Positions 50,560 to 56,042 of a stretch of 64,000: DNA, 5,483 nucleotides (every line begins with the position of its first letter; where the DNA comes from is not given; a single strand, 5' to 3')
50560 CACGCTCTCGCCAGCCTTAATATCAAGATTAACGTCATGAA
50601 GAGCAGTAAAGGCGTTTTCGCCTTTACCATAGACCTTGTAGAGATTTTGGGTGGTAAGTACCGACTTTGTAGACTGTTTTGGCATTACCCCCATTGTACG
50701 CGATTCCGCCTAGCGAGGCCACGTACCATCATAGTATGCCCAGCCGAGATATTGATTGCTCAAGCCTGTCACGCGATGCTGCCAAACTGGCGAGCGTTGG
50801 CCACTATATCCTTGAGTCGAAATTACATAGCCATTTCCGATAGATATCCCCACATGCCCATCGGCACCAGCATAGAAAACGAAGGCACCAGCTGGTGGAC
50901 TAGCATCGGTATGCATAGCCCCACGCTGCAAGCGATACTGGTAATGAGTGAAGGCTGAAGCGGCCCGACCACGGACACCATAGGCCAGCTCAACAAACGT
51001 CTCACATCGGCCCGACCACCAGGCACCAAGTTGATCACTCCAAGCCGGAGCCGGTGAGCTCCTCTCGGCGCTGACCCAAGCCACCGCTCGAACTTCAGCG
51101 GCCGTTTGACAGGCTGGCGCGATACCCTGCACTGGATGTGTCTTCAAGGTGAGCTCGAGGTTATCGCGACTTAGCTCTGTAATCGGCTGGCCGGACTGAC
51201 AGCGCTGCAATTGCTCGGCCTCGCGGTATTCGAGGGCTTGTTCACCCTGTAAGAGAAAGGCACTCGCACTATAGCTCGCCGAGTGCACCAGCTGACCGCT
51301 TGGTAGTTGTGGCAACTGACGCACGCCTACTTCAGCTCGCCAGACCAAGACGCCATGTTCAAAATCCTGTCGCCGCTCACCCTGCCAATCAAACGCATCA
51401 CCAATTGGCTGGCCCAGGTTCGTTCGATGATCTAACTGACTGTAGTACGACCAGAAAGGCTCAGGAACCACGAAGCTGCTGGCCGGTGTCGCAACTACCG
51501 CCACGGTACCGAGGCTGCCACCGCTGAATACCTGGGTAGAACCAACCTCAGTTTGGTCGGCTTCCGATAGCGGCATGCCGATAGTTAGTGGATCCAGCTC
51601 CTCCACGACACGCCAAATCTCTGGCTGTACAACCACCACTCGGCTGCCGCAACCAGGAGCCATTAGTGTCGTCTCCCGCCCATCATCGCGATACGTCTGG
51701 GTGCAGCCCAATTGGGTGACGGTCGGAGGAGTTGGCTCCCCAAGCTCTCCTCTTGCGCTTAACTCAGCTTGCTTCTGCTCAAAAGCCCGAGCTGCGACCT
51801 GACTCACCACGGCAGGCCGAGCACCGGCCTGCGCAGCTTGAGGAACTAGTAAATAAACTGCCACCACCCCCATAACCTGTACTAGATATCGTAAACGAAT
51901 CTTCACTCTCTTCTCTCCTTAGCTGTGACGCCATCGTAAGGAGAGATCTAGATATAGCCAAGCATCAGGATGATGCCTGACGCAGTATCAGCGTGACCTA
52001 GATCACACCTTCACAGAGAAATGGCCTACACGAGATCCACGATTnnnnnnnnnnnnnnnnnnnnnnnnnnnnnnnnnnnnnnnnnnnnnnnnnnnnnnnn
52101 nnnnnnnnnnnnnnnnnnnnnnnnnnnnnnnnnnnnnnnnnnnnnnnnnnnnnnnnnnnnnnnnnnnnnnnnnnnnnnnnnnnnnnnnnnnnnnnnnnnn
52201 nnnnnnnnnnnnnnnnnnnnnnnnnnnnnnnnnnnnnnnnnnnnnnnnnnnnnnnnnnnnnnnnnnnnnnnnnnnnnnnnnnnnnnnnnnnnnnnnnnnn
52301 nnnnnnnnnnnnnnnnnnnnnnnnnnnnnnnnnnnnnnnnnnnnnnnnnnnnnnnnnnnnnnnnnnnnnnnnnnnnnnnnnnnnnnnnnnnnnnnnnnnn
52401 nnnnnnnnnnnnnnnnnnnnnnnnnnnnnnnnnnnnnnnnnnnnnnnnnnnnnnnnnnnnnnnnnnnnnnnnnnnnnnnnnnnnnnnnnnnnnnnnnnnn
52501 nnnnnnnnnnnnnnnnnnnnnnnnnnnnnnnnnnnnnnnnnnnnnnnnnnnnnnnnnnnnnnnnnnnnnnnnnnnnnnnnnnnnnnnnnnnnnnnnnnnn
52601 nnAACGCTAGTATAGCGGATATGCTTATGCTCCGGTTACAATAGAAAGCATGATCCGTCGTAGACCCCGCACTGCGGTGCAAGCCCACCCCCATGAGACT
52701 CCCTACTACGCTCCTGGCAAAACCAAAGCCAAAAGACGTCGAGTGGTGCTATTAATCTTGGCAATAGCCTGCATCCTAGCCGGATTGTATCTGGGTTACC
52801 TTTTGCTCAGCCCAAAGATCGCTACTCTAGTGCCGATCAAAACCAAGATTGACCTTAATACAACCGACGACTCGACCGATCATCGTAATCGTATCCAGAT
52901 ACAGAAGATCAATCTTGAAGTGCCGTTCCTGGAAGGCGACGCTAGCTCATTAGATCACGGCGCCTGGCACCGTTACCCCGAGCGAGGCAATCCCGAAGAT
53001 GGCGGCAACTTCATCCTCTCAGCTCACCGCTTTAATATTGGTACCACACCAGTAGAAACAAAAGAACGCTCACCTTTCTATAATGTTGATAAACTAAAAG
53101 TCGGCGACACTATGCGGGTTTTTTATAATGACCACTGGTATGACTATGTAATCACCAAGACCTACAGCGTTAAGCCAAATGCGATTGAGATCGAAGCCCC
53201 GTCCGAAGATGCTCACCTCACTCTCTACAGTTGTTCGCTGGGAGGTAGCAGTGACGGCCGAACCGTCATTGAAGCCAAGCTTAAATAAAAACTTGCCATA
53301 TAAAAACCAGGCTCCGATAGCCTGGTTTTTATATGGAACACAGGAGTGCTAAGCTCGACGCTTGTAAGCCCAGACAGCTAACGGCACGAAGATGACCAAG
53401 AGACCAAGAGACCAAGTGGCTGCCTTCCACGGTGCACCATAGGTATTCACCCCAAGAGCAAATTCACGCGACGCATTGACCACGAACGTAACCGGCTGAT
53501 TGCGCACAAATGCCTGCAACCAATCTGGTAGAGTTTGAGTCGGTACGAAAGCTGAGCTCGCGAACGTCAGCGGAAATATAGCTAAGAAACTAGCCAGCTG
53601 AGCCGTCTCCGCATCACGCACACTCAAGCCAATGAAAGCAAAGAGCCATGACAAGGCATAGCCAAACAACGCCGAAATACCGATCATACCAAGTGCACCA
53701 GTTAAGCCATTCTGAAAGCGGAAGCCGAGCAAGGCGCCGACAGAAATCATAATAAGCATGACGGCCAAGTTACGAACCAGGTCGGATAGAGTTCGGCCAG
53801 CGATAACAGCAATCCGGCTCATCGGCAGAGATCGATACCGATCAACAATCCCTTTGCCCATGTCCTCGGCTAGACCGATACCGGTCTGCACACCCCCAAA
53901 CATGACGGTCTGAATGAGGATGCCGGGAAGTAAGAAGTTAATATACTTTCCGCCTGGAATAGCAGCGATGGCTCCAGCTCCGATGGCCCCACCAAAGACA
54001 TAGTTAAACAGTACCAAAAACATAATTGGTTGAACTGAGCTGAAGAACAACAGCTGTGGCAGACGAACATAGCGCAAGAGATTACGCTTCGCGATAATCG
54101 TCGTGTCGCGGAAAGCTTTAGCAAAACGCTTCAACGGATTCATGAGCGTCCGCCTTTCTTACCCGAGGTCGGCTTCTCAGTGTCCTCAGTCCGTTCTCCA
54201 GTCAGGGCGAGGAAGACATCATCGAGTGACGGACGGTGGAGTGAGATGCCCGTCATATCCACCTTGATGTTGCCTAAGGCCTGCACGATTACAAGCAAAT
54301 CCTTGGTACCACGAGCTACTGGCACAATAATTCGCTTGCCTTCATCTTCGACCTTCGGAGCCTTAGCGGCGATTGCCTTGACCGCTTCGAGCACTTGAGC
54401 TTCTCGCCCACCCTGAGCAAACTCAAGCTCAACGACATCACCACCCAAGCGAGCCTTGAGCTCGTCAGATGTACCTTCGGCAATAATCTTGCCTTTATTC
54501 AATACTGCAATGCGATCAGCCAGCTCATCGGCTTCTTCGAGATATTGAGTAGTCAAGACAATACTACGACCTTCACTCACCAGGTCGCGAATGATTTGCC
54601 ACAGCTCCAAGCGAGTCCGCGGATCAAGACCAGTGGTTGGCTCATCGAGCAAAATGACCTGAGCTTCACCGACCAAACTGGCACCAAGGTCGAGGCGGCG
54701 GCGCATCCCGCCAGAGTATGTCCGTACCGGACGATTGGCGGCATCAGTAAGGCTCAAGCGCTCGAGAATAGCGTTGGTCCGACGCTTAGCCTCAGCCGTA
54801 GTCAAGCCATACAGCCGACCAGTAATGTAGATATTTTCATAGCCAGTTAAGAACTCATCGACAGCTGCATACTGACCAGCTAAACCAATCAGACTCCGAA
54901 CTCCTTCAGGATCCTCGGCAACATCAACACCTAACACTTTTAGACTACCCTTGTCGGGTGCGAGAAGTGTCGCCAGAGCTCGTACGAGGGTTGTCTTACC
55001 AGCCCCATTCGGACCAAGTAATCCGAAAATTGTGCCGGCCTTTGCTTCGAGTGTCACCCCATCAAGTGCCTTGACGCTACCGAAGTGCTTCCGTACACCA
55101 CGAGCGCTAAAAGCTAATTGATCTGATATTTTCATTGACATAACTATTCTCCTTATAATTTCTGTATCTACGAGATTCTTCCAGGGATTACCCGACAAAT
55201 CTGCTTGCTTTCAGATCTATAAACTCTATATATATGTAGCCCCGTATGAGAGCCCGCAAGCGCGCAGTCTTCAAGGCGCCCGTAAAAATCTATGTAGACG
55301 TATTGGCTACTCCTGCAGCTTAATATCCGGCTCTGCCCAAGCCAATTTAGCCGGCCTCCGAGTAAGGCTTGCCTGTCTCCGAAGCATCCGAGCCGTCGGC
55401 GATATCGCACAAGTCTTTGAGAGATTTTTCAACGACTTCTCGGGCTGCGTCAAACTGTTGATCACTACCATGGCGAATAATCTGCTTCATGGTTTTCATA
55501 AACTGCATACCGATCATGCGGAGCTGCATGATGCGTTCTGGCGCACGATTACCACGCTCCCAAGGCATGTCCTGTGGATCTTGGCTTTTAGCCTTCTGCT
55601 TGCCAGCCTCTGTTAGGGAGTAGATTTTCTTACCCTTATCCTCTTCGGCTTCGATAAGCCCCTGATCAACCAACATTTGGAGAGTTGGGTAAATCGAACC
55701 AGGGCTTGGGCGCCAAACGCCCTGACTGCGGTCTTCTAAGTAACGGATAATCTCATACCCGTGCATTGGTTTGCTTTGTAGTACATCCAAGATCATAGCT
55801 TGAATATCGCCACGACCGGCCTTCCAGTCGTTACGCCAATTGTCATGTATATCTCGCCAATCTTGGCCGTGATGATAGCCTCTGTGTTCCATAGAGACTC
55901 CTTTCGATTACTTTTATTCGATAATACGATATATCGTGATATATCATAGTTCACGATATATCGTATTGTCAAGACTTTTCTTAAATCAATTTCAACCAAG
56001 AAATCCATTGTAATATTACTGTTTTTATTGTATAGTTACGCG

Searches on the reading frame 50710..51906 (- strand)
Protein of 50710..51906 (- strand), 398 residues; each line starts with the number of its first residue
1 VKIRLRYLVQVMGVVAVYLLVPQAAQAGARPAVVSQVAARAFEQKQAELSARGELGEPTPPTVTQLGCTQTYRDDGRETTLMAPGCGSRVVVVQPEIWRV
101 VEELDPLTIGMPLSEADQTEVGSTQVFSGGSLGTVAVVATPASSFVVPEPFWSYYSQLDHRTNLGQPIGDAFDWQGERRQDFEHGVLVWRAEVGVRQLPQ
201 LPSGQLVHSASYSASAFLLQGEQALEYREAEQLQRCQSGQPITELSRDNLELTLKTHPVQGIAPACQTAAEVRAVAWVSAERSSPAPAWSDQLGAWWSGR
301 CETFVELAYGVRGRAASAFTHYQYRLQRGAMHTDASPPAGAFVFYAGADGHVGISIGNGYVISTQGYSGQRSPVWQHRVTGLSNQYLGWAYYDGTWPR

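Call 14: search_protein_families(library=pfam, proteins=[window:50710-51906:-], max_evalue=0.01)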
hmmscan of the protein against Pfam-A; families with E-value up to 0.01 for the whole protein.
window:50710-51906:- (398 aa): 2 families
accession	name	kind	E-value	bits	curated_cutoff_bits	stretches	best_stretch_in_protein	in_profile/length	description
PF08310.17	LGFP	-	1.9e-06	28.6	22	1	164-197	1-36/53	LGFP repeat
PF00877.26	NLPC_P60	-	0.0001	22.7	23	1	301-380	16-101/105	NlpC/P60 family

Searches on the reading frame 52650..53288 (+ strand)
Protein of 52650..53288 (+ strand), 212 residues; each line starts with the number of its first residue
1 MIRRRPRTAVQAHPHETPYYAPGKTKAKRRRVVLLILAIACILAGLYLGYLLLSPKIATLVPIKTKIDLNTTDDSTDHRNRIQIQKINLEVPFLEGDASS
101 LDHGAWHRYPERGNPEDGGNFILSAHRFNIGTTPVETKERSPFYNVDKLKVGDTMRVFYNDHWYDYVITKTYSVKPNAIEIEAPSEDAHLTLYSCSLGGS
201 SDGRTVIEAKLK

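Call 14: search_protein_families(library=pfam, proteins=[window:52650-53288:+], max_evalue=0.01)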
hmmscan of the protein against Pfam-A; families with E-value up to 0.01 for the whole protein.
window:52650-53288:+ (212 aa): 1 family
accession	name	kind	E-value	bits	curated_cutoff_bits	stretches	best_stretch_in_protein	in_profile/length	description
PF04203.18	Sortase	-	5.1e-17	62.2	26.6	1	82-211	1-124/125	Sortase domain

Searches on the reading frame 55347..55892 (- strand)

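Call 14: search_protein_families(library=pfam, proteins=[window:55347-55892:-], max_evalue=0.01)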
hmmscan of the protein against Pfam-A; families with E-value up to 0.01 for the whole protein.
window:55347-55892:- (181 aa): 6 families
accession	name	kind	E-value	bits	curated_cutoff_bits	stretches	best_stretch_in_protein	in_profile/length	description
PF03551.20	PadR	-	1.1e-21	77.1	27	1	34-102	1-74/75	Transcriptional regulator PadR-like family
PF22194.2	F-93_WHD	-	0.00021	21.7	28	1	63-97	28-62/62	F-93, winged-helix domain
PF07381.18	EarA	-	0.00076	19.7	22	1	70-101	55-87/90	EarA-like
PF04458.17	DUF505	-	0.002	17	28.7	0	70-104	370-406/622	Protein of unknown function (DUF505)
PF14277.12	DUF4364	-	0.0026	18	26.9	1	70-102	39-71/162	Domain of unknown function (DUF4364)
PF13463.12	HTH_27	-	0.0053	17.5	22.2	0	69-97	37-68/68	Winged helix DNA-binding domain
